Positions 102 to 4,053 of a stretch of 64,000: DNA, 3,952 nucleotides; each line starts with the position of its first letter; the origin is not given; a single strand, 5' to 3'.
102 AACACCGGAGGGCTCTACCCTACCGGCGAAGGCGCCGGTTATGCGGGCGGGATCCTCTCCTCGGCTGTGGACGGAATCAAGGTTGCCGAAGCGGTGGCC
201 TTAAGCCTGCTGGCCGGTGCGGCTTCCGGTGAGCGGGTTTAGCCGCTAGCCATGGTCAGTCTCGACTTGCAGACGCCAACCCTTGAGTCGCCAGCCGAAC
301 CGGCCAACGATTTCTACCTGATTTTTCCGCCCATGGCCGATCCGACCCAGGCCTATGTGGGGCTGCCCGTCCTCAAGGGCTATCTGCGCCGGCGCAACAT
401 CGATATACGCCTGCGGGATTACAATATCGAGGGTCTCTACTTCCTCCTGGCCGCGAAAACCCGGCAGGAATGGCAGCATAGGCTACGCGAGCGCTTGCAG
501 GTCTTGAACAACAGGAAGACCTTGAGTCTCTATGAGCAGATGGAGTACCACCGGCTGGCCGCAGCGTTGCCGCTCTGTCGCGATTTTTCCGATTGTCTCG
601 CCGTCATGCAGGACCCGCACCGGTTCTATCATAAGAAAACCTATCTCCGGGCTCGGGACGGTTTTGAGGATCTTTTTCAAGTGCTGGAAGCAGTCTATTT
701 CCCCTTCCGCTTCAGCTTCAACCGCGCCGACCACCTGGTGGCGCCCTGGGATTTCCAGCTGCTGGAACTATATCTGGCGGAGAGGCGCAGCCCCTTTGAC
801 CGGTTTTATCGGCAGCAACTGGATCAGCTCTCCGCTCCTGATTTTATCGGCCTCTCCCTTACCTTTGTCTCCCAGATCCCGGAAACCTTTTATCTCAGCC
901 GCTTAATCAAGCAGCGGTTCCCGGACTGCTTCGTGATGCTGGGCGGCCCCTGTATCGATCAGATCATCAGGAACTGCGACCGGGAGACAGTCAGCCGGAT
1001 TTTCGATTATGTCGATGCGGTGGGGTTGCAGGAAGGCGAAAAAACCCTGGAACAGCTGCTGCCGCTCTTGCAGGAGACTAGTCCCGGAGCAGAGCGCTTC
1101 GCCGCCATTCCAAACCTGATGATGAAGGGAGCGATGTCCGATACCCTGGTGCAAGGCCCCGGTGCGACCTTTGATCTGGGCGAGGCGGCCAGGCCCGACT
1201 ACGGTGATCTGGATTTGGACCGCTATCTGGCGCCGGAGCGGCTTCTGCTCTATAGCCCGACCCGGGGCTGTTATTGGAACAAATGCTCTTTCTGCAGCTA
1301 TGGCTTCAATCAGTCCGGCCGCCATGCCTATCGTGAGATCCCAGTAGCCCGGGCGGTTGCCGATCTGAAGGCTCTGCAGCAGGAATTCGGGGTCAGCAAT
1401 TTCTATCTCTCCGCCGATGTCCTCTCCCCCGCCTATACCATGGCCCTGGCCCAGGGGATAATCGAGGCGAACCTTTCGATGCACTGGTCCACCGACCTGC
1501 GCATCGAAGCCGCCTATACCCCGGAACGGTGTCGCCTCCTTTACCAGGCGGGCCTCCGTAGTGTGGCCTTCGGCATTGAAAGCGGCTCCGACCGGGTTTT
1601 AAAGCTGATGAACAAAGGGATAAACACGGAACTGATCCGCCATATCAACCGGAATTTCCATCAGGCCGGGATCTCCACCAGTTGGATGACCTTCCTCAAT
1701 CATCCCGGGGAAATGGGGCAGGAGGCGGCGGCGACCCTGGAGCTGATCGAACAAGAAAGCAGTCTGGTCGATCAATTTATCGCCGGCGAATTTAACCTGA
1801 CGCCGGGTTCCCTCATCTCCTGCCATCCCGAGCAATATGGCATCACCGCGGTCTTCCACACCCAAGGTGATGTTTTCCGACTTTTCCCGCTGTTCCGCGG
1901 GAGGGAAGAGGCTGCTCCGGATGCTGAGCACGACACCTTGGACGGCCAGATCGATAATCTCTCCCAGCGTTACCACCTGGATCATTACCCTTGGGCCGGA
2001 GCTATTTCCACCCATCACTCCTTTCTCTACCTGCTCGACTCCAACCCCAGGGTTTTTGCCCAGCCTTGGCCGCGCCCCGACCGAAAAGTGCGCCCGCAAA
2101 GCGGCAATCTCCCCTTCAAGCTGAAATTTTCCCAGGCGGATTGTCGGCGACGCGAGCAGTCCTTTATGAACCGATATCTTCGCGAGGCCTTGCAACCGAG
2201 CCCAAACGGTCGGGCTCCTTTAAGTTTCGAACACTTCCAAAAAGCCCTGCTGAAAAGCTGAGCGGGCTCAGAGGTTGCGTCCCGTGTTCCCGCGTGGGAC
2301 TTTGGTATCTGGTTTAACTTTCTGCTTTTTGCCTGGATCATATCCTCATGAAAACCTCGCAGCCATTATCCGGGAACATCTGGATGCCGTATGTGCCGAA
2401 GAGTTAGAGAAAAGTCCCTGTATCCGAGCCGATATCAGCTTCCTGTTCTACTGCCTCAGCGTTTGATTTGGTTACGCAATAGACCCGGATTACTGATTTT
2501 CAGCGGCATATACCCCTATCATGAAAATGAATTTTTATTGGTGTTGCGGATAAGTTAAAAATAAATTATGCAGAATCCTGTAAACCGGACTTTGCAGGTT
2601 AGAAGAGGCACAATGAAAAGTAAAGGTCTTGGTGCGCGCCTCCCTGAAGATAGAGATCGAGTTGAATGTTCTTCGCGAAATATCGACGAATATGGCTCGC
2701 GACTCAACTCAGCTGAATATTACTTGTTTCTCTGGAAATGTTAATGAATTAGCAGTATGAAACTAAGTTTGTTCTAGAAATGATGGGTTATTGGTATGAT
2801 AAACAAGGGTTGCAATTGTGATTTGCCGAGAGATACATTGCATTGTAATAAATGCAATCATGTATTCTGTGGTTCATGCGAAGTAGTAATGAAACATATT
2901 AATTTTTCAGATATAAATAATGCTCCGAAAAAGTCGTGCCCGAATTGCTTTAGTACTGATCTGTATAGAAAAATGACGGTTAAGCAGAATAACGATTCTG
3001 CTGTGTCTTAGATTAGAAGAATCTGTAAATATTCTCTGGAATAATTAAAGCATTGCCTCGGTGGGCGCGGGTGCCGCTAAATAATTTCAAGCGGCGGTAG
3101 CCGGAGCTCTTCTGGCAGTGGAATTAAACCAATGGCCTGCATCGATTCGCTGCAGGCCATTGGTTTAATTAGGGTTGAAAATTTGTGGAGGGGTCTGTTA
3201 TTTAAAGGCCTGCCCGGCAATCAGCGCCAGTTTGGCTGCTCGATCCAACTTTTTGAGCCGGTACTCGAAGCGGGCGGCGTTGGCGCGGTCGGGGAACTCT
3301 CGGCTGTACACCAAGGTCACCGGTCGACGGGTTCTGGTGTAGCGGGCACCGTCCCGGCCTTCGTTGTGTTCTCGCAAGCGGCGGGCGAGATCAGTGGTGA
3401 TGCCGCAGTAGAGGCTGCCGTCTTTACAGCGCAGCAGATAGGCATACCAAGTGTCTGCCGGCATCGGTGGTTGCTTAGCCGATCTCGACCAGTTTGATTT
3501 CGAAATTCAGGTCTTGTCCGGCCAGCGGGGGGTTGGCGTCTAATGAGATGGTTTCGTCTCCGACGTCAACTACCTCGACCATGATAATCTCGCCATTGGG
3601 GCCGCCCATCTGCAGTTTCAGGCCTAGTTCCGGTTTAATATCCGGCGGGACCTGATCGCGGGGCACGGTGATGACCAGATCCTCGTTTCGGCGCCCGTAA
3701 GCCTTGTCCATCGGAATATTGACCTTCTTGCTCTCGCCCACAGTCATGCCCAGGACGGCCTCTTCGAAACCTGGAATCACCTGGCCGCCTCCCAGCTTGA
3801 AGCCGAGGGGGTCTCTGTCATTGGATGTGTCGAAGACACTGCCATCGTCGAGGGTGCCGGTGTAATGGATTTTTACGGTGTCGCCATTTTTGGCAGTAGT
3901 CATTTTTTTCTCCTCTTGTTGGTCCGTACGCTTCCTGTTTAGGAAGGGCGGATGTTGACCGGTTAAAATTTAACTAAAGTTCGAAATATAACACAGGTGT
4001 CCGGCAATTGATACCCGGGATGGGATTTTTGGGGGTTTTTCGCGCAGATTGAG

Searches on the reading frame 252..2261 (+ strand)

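Call 30: search_protein_families(library=pfam, proteins=[window:252-2261:+], max_evalue=0.0001)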
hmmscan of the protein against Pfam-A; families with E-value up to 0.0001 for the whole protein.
window:252-2261:+ (669 aa): 2 families
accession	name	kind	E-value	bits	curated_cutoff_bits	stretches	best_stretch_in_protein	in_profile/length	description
PF04055.27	Radical_SAM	-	1e-15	58.7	29.5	1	334-499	1-166/166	Radical SAM superfamily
PF02310.24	B12-binding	-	1.7e-06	28.3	32.1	0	195-269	51-120/121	B12 binding domain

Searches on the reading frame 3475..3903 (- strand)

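Call 30: search_protein_families(library=pfam, proteins=[window:3475-3903:-], max_evalue=0.0001)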
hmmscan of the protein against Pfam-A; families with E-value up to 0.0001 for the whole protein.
window:3475-3903:- (142 aa): 1 family
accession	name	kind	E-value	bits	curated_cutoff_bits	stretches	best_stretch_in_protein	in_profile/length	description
PF00254.34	FKBP_C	-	7.1e-25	87.6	21.1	1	3-74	4-76/94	FKBP-type peptidyl-prolyl cis-trans isomerase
